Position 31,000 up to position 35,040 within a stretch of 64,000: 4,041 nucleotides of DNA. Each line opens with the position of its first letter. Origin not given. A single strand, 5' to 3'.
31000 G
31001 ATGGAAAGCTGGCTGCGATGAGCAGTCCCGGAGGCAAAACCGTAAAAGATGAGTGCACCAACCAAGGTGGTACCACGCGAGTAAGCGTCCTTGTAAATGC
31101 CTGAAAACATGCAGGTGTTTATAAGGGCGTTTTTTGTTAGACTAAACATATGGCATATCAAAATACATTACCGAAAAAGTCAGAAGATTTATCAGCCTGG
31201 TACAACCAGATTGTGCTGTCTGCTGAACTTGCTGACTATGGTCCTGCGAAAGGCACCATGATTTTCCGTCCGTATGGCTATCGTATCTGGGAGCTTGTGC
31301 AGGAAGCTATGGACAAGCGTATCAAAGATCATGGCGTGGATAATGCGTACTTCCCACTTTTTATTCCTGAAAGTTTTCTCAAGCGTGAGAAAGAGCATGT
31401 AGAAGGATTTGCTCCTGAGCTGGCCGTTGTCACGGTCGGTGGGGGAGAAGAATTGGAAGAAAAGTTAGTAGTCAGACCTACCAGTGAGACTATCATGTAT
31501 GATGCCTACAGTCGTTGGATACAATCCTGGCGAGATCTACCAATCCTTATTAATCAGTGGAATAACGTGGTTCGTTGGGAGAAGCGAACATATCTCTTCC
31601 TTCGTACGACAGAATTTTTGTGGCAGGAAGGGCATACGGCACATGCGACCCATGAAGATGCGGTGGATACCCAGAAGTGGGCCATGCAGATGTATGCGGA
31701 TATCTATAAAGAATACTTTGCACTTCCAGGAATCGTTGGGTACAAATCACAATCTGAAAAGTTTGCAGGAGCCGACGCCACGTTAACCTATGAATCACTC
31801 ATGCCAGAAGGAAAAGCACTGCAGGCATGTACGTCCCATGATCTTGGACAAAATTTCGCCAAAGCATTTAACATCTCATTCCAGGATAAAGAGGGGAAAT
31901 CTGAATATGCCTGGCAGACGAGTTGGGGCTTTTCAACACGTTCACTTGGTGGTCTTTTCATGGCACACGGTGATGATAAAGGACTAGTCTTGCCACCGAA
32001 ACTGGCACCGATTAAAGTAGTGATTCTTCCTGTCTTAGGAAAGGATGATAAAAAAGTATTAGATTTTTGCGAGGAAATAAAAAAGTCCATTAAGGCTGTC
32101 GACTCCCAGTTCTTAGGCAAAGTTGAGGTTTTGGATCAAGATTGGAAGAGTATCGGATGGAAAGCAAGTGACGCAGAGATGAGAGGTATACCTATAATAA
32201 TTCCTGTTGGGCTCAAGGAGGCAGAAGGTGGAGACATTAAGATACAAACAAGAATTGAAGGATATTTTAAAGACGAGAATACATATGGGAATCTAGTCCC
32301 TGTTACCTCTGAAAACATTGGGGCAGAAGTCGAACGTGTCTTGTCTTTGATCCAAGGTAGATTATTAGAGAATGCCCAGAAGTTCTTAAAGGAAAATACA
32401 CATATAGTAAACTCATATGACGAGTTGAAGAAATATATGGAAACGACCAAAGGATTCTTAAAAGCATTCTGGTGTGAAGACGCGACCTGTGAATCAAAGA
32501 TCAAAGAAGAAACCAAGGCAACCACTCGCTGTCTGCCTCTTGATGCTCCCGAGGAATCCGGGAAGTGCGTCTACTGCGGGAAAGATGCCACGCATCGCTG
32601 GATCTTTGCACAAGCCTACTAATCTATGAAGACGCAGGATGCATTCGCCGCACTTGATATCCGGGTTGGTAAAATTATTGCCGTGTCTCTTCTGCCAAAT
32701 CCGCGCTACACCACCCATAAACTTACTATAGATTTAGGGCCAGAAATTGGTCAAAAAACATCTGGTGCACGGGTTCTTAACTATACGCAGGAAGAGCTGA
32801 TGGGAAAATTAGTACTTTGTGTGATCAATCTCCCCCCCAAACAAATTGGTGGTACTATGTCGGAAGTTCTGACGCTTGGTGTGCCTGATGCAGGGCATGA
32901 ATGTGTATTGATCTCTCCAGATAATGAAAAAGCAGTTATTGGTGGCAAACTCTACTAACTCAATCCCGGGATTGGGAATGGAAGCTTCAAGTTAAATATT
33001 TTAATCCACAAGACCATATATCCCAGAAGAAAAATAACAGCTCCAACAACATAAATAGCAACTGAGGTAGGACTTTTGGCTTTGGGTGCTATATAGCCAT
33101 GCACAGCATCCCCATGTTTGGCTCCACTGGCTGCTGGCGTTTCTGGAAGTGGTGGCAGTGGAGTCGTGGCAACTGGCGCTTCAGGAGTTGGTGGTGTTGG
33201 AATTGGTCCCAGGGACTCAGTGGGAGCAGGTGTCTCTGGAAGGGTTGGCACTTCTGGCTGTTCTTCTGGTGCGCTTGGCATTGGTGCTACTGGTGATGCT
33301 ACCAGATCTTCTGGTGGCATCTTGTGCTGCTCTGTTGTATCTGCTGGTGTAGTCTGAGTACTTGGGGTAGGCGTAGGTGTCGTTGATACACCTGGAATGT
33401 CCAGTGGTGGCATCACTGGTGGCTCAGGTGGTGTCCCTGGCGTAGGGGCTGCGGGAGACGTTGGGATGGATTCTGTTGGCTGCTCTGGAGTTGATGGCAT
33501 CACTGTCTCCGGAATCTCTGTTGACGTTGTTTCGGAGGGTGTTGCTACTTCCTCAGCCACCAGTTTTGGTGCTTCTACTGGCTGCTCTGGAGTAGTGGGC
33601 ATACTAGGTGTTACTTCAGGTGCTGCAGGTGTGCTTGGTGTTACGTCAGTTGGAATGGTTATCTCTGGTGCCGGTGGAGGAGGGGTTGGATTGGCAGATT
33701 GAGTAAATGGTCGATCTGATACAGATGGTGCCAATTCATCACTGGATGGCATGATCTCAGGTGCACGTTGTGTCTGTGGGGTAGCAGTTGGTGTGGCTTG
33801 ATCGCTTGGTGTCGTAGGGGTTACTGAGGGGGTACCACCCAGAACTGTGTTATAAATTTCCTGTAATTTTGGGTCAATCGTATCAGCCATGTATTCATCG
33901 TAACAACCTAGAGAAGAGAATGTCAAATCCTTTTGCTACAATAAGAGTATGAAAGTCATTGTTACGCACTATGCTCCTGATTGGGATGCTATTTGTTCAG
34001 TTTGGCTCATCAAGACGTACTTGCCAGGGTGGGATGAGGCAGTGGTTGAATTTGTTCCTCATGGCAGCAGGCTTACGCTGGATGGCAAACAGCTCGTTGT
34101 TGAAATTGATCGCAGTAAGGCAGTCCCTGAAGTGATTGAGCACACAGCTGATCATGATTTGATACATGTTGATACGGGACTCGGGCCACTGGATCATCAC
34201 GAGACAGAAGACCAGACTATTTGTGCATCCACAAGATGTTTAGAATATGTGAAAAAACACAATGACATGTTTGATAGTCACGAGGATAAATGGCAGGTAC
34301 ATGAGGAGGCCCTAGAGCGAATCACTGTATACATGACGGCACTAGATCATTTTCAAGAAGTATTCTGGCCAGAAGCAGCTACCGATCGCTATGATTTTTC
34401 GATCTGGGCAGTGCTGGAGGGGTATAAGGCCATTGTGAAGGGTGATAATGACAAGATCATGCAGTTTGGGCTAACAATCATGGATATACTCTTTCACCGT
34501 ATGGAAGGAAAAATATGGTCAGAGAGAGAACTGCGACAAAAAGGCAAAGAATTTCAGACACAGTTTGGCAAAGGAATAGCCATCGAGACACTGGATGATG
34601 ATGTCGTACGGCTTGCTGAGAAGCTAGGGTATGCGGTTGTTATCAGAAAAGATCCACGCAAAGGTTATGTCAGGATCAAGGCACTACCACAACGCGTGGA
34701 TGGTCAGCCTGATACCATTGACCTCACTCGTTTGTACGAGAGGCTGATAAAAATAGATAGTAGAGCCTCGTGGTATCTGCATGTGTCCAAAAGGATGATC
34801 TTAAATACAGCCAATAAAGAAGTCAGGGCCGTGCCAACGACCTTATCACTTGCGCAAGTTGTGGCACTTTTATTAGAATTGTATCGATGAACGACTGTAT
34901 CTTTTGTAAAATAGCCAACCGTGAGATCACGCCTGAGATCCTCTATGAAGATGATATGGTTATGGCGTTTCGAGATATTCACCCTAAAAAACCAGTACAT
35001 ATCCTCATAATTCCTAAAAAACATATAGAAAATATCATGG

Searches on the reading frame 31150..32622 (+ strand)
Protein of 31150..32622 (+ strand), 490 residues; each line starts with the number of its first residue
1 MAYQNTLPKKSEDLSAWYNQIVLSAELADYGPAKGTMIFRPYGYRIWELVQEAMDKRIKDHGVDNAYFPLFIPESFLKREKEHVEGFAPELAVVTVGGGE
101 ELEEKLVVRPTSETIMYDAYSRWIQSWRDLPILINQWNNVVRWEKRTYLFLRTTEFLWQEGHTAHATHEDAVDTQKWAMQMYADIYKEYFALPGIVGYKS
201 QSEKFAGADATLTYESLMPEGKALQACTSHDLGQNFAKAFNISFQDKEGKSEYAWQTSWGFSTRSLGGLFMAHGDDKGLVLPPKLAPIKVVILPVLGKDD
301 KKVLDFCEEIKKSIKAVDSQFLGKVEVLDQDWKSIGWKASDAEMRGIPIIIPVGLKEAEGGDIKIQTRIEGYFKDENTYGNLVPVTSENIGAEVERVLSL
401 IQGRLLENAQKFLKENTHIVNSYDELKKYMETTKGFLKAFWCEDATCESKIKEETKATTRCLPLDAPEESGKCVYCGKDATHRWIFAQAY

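Call 9: search_protein_families(library=pfam, proteins=[window:31150-32622:+], max_evalue=0.001)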
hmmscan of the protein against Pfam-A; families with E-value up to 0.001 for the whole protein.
window:31150-32622:+ (490 aa): 3 families
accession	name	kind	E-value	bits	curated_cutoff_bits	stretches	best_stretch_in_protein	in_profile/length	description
PF09180.16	ProRS-C_1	-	9.4e-22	77.4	31.5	1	423-490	1-71/71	Prolyl-tRNA synthetase, C-terminal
PF00587.30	tRNA-synt_2b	-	1.8e-18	67.7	29.3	1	101-266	6-172/179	tRNA synthetase class II core domain (G, H, P, S and T)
PF03129.25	HGTP_anticodon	-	3e-09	37.3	21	1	289-368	1-74/94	Anticodon binding domain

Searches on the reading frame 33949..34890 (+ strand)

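Call 41: search_protein_families(library=pfam, proteins=[window:33949-34890:+], max_evalue=0.001)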
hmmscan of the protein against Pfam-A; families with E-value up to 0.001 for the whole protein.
window:33949-34890:+ (313 aa): 1 family
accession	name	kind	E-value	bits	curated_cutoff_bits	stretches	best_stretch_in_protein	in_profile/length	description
PF01368.27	DHH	-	3.3e-06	27.8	28.1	1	3-94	3-80/125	DHH family, N-terminal domain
